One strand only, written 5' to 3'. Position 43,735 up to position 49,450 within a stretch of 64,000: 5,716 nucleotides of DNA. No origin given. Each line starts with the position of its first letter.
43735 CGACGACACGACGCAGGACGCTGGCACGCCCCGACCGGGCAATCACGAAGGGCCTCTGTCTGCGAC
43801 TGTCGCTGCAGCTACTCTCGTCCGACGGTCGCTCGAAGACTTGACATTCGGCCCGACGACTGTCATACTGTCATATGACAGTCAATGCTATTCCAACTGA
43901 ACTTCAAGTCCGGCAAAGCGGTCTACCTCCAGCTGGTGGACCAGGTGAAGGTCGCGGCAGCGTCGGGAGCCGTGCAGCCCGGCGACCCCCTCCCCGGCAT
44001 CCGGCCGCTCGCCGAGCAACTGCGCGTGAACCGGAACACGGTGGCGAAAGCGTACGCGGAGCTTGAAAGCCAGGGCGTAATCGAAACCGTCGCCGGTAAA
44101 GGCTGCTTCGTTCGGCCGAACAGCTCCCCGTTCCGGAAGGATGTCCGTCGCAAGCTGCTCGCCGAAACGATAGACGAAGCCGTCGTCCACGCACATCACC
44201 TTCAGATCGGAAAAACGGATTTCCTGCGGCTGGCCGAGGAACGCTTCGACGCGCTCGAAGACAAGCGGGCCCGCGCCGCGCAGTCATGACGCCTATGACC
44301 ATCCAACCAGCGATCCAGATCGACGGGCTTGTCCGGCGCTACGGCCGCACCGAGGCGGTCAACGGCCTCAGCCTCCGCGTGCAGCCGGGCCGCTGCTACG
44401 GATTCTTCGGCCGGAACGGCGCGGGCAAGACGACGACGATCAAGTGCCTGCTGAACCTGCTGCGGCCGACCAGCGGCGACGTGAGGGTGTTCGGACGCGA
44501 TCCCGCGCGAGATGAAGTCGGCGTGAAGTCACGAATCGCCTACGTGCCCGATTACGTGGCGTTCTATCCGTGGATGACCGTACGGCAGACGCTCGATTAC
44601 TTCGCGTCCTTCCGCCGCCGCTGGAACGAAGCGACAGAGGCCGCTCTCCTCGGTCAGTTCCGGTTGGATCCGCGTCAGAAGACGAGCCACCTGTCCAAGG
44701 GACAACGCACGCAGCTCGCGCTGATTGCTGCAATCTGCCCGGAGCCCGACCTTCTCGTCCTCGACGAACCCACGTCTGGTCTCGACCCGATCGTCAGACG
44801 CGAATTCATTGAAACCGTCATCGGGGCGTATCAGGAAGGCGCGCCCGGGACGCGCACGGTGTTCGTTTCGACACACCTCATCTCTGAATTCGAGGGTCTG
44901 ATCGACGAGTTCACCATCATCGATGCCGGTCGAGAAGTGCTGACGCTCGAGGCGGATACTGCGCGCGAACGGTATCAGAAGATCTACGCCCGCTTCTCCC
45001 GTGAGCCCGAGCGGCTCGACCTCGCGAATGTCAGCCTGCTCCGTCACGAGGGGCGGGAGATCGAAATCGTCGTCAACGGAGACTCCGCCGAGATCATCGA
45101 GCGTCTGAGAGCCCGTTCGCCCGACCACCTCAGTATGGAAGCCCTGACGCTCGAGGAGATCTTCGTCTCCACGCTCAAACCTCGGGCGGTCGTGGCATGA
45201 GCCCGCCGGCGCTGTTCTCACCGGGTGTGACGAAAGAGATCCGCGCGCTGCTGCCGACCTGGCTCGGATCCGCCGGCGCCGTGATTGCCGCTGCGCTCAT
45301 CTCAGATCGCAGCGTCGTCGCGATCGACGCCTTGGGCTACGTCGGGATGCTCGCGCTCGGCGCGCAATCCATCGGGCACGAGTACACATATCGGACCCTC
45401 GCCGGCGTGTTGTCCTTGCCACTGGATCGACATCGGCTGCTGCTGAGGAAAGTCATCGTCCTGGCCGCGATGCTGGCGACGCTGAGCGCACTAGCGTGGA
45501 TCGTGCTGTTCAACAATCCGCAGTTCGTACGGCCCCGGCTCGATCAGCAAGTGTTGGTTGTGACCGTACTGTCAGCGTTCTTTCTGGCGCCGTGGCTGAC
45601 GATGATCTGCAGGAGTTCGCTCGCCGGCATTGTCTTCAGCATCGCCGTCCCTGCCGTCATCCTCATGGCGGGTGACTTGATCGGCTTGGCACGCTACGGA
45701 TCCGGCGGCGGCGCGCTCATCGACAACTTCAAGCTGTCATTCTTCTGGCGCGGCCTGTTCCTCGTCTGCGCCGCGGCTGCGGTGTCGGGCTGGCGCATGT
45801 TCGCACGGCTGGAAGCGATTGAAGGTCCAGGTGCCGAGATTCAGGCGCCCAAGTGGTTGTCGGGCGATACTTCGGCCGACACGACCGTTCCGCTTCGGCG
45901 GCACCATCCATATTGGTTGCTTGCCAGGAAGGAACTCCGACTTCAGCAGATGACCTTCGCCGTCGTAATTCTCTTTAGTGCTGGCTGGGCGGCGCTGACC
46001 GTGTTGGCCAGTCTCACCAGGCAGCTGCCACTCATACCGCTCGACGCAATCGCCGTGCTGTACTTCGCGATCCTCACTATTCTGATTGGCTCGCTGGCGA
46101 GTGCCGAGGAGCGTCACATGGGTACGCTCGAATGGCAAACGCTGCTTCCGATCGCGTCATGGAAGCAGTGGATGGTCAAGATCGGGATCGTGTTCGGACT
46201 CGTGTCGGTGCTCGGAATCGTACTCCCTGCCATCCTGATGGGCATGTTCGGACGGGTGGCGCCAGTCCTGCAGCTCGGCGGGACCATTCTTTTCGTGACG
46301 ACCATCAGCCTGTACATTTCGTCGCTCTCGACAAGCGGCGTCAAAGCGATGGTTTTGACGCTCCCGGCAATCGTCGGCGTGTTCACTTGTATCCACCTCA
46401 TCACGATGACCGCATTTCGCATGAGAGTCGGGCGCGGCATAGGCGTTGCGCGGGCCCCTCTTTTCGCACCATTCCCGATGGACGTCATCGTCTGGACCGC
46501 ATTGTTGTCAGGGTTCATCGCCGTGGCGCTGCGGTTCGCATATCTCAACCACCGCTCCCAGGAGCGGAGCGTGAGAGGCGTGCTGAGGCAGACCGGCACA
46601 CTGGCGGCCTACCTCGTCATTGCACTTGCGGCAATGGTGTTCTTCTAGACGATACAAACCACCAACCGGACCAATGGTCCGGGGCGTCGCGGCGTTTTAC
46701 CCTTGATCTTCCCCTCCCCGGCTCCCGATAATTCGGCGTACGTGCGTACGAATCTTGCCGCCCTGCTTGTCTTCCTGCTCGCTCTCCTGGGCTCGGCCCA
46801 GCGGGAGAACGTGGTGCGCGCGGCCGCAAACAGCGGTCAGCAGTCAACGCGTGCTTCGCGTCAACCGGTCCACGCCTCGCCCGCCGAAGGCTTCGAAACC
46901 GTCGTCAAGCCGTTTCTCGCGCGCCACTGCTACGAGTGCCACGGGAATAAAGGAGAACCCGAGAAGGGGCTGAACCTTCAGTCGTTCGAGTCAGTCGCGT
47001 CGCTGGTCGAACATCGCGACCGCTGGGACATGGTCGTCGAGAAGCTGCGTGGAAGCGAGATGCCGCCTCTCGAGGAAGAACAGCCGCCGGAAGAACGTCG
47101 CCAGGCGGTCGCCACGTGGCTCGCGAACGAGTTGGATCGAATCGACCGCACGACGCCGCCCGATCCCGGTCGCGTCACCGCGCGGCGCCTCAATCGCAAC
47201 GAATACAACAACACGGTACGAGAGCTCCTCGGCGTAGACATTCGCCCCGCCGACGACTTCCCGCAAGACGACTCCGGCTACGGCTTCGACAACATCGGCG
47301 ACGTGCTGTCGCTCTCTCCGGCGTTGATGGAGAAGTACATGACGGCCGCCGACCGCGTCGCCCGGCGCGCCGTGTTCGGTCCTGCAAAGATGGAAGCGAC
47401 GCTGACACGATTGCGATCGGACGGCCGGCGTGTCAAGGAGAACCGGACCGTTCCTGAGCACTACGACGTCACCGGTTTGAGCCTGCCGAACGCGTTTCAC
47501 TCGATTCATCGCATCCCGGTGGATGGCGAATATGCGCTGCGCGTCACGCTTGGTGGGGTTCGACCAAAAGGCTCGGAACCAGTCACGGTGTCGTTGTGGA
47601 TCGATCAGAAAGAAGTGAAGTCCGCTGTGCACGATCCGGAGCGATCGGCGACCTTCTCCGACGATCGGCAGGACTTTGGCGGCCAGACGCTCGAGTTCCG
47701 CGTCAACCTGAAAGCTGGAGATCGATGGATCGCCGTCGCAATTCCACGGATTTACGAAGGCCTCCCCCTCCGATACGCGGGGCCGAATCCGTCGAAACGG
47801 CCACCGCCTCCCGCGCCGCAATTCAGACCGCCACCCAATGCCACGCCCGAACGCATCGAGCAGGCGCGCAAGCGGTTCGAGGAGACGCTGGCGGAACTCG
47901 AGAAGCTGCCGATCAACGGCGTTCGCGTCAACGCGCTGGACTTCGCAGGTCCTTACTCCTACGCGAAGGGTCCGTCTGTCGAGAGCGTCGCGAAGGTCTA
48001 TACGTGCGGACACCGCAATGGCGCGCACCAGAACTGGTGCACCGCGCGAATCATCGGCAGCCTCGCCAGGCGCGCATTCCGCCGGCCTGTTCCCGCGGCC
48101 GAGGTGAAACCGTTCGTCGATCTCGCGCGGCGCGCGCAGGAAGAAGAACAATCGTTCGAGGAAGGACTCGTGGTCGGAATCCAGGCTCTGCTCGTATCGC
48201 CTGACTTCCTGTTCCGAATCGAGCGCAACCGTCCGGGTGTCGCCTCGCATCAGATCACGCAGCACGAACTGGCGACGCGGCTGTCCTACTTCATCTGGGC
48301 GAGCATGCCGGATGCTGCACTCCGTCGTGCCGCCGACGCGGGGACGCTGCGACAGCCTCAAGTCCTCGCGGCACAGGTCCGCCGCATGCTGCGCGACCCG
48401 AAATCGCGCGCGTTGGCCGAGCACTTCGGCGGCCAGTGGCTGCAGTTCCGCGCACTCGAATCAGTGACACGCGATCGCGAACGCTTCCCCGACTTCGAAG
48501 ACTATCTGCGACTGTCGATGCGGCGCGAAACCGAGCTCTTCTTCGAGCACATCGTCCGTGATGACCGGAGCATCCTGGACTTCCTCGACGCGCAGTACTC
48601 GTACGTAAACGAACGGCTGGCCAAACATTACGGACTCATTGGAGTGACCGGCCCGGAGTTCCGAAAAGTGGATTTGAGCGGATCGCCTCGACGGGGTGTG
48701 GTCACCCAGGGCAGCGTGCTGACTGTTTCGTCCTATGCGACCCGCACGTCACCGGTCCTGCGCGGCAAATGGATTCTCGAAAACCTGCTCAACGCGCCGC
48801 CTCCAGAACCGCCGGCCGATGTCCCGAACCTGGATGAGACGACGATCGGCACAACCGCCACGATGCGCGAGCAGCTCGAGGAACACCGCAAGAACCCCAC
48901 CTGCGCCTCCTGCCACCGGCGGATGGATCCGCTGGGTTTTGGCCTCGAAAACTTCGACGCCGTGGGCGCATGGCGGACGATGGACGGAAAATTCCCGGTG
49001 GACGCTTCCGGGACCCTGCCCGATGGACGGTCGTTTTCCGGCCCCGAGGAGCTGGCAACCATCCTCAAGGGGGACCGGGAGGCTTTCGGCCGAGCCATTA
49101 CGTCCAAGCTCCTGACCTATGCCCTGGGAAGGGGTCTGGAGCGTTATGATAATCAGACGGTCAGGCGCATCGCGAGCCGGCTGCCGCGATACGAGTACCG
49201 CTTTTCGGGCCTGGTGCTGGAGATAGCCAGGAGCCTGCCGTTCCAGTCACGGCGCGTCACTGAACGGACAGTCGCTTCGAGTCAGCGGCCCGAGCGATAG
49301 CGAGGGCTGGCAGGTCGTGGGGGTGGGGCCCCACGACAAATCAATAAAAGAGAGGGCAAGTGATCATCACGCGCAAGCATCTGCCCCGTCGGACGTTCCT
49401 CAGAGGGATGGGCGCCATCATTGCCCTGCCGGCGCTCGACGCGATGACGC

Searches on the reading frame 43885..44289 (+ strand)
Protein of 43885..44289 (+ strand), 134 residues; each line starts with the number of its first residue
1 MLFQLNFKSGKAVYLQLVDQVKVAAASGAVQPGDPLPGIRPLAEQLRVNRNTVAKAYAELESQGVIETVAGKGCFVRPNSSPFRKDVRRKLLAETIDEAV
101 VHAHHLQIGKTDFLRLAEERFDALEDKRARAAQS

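Call 52: search_protein_families(library=pfam, proteins=[window:43885-44289:+], max_evalue=0.001)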
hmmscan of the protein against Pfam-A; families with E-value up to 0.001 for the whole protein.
window:43885-44289:+ (134 aa): 2 families
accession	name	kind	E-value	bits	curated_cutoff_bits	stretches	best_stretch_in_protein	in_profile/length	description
PF00392.27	GntR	-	6.6e-15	55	27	1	14-76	2-64/64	Bacterial regulatory proteins, gntR family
PF13730.12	HTH_36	-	0.00051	20.2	25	0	30-64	19-53/55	Helix-turn-helix domain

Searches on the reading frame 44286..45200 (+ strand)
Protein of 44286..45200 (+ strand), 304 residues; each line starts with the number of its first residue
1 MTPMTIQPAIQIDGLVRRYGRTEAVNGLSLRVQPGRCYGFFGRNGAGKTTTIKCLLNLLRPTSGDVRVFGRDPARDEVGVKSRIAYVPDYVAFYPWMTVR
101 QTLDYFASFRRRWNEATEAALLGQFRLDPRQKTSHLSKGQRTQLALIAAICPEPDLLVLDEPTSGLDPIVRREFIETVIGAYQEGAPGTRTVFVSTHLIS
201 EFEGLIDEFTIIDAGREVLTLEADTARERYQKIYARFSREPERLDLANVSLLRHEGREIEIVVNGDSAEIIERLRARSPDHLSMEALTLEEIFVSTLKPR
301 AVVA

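Call 52: search_protein_families(library=pfam, proteins=[window:44286-45200:+], max_evalue=0.001)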
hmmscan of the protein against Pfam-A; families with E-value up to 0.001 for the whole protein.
window:44286-45200:+ (304 aa): 2 families
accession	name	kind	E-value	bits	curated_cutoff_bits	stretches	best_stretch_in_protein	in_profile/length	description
PF00005.33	ABC_tran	-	2.2e-26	93.5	25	1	26-164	2-137/137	ABC transporter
PF13304.12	AAA_21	-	2.7e-13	51.1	27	1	134-197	236-298/304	AAA domain, putative AbiEii toxin, Type IV TA system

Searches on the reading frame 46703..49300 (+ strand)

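Call 52: search_protein_families(library=pfam, proteins=[window:46703-49300:+], max_evalue=0.001)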
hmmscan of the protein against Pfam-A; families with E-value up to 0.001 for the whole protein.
window:46703-49300:+ (865 aa): 7 families
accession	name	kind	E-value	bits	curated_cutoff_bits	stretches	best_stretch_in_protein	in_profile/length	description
PF07631.16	PSD4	-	3.8e-49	166.9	23.3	1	518-645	1-128/128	Protein of unknown function (DUF1592)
PF07627.16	PSCyt3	-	1.1e-36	125.5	27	1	663-760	1-97/98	Protein of unknown function (DUF1588)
PF07626.16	PSD3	-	1.7e-28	99.3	23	1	161-224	1-64/65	Protein of unknown function (DUF1587)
PF07624.16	PSD2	-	1.7e-20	73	25.8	1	774-847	1-74/74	Protein of unknown function (DUF1585)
PF07637.16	PSD5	-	2.4e-19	69.9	34.2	1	446-507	1-62/62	Protein of unknown function (DUF1595)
PF13442.11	Cytochrome_CBB3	-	2.7e-05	24.8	27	0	73-140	11-68/68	Cytochrome C oxidase, cbb3-type, subunit III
PF07635.16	PSCyt1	-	5e-05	24.3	22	1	76-123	1-58/59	Planctomycete cytochrome C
